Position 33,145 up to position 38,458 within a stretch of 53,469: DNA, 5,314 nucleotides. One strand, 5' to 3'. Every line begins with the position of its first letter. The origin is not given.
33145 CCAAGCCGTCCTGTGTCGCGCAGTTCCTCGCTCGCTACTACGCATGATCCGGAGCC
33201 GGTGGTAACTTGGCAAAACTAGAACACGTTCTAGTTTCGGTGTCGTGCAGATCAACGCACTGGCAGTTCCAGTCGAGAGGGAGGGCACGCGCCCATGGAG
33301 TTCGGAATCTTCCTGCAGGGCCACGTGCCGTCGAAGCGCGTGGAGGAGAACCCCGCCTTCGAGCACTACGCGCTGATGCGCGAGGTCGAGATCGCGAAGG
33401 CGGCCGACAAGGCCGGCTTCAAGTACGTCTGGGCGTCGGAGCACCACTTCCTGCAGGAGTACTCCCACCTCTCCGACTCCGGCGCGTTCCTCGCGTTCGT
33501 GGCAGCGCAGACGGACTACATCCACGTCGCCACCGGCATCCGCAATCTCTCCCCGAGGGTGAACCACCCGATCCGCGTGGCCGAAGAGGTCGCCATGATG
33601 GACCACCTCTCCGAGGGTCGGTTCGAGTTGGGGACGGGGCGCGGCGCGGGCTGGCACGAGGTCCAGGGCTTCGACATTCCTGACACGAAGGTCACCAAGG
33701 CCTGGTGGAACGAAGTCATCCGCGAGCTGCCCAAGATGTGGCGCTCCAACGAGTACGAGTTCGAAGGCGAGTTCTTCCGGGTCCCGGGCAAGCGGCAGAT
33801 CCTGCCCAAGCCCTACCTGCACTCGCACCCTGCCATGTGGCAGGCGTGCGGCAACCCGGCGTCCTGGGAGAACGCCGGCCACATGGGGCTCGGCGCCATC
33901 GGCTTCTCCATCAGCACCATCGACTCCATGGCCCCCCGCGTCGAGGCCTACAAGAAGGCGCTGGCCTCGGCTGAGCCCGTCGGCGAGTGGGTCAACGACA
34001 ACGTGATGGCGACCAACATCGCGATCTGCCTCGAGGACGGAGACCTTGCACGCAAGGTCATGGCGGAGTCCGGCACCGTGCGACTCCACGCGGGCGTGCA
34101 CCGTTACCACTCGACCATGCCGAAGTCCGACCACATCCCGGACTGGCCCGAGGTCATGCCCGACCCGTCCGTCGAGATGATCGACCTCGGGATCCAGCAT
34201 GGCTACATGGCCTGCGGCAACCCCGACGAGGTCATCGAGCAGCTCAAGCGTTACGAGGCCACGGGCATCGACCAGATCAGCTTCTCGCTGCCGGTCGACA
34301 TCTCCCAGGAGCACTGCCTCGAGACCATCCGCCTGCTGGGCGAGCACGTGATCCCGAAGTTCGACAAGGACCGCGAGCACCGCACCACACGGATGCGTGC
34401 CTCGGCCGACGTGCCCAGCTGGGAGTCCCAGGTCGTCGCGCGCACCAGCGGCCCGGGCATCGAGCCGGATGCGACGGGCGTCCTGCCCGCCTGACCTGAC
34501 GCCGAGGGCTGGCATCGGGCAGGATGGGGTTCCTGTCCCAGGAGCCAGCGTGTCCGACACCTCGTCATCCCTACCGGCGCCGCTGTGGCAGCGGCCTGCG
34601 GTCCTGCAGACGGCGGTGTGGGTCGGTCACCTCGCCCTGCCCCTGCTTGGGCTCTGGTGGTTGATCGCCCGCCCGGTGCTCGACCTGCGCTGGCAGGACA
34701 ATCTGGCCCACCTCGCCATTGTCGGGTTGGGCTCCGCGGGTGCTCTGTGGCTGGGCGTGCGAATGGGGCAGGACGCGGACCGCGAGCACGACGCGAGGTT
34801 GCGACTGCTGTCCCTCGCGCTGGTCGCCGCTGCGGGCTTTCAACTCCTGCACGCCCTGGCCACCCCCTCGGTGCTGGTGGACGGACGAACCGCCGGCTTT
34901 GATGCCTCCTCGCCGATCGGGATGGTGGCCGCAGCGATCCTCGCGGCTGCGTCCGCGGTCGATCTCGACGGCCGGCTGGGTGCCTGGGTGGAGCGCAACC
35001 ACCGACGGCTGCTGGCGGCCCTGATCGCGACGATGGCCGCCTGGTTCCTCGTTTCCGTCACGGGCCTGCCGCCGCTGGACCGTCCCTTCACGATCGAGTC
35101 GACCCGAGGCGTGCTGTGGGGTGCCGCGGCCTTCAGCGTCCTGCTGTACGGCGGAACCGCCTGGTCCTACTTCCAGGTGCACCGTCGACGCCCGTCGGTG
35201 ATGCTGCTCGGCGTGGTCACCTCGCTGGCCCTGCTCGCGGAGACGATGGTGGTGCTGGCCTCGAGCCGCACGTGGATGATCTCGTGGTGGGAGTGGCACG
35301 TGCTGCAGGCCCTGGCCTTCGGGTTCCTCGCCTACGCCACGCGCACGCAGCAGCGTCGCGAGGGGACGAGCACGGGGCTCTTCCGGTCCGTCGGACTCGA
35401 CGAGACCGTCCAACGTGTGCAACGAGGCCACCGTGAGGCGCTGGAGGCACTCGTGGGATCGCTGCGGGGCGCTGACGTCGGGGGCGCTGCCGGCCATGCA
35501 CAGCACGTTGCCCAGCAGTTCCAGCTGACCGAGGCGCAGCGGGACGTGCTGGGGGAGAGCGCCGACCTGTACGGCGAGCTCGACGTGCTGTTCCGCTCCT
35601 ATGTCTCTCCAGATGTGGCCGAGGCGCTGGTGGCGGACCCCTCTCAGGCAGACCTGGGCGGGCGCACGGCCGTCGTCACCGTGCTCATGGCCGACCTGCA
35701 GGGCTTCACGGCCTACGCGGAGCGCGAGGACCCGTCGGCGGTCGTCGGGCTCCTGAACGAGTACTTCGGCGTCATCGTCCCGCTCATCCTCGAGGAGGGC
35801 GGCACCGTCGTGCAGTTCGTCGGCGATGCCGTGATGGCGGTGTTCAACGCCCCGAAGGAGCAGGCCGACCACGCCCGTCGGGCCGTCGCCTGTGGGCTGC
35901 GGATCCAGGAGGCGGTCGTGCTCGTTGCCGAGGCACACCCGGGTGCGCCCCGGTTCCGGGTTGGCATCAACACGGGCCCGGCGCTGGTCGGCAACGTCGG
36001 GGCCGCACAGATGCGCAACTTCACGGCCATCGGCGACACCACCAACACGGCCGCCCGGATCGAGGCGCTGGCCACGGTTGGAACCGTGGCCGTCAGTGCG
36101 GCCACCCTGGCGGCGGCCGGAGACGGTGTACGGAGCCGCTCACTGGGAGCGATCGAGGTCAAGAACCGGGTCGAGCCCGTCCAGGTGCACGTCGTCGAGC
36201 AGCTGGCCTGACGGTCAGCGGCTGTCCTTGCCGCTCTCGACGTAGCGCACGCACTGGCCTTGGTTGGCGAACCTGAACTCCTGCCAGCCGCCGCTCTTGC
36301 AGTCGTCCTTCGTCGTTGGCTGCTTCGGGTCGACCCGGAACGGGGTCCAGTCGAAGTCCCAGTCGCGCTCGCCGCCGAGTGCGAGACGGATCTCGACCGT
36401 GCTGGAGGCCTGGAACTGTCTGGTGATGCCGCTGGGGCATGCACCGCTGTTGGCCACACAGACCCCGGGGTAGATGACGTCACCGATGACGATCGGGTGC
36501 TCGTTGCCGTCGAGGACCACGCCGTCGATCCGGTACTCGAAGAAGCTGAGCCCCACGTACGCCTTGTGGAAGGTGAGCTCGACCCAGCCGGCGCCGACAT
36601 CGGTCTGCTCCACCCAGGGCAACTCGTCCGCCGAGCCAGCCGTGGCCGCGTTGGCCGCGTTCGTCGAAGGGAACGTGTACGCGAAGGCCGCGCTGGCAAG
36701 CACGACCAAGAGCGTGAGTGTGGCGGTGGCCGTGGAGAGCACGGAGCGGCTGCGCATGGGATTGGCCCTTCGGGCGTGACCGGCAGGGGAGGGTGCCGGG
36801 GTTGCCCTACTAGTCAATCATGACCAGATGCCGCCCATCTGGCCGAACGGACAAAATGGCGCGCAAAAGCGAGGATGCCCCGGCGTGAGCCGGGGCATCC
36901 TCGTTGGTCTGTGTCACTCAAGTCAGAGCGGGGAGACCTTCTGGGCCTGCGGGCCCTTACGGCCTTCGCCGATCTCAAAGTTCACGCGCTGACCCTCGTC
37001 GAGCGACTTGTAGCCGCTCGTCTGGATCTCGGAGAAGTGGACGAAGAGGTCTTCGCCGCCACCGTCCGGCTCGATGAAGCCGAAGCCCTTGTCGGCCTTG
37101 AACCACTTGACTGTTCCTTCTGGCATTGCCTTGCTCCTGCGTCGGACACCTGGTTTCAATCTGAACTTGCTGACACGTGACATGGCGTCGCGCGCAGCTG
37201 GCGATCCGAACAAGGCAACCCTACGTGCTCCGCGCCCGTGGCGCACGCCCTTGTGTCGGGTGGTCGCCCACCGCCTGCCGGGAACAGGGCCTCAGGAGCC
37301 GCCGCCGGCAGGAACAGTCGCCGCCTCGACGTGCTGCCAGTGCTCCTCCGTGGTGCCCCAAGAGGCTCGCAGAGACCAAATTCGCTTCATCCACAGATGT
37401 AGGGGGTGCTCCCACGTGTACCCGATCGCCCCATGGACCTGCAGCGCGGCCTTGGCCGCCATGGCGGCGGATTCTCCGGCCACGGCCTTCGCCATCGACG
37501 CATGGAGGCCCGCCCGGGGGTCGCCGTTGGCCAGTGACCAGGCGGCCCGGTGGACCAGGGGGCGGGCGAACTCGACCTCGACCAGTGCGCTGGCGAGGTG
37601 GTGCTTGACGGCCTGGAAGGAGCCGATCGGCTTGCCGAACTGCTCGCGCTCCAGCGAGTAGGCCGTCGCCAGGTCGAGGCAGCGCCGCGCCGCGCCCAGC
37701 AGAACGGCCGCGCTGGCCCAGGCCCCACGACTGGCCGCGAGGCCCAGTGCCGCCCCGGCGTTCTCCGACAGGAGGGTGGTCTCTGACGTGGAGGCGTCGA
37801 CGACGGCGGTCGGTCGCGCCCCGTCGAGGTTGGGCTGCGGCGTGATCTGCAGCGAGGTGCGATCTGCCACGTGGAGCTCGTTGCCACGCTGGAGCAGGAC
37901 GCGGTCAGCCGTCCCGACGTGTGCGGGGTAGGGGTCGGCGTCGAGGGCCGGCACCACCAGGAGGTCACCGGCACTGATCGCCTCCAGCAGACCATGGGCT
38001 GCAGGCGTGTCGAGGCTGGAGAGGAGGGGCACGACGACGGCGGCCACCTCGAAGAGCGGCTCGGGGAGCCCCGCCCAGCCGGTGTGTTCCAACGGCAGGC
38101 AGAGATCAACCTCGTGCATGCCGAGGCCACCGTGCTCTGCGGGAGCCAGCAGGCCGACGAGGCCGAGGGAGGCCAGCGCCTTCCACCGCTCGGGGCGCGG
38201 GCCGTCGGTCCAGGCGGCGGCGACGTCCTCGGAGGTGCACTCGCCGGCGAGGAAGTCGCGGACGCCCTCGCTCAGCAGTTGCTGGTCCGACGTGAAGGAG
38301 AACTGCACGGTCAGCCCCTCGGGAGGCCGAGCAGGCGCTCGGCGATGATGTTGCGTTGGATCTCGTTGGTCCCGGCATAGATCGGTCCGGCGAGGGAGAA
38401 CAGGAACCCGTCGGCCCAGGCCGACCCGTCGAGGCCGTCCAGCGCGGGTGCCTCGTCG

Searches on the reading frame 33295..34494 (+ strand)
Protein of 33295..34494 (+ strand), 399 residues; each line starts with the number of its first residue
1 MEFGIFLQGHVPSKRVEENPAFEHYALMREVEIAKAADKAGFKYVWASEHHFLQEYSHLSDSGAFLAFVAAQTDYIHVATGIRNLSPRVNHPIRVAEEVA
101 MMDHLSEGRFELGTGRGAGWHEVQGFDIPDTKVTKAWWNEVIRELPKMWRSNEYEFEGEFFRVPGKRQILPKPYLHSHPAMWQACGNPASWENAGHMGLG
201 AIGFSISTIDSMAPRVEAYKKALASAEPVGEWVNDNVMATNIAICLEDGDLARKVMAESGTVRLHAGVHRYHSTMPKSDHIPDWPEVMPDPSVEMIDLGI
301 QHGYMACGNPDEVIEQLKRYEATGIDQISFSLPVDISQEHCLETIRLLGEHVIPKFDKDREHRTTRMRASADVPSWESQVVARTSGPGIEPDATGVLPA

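Call 37: search_protein_families(library=pfam, proteins=[window:33295-34494:+], max_evalue=0.01)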
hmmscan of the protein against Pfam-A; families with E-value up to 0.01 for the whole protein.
window:33295-34494:+ (399 aa): 1 family
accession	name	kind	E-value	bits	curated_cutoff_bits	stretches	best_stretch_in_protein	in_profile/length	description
PF00296.26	Bac_luciferase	-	6.6e-46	157.5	27.9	1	1-327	1-314/314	Luciferase-like monooxygenase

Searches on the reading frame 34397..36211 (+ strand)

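Call 37: search_protein_families(library=pfam, proteins=[window:34397-36211:+], max_evalue=0.01)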
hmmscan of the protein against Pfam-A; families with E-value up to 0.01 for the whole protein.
window:34397-36211:+ (604 aa): 2 families
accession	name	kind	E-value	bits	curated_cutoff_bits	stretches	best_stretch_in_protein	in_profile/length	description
PF00211.25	Guanylate_cyc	-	1.2e-26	93.8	21.9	1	425-596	7-177/183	Adenylate and Guanylate cyclase catalytic domain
PF07880.17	T4_gp9_10_N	-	0.0098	16.4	25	0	534-600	87-153/175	Bacteriophage T4 gp9/10-like protein, N-terminal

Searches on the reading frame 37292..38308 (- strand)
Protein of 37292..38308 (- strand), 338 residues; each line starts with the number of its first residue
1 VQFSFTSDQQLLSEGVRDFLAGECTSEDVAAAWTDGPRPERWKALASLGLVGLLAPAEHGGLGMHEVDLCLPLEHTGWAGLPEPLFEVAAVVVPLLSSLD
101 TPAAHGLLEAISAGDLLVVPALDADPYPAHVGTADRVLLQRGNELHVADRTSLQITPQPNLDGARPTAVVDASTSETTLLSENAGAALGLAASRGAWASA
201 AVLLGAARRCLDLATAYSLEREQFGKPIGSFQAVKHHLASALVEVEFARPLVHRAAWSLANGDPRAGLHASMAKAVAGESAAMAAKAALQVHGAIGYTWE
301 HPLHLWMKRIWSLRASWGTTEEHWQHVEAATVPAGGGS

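Call 13: search_protein_families(library=pfam, proteins=[window:37292-38308:-])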
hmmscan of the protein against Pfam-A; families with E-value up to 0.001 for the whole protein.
window:37292-38308:- (338 aa): 3 families
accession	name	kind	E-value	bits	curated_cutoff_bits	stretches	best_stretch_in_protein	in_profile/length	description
PF00441.29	Acyl-CoA_dh_1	-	7.2e-32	111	22.4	1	195-328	14-146/150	Acyl-CoA dehydrogenase, C-terminal domain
PF08028.16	Acyl-CoA_dh_2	-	3.3e-12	47.3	22.7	1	199-303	3-116/134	Acyl-CoA dehydrogenase, C-terminal domain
PF02771.21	Acyl-CoA_dh_N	-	1.7e-10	41.7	22.9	1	6-82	1-77/113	Acyl-CoA dehydrogenase, N-terminal domain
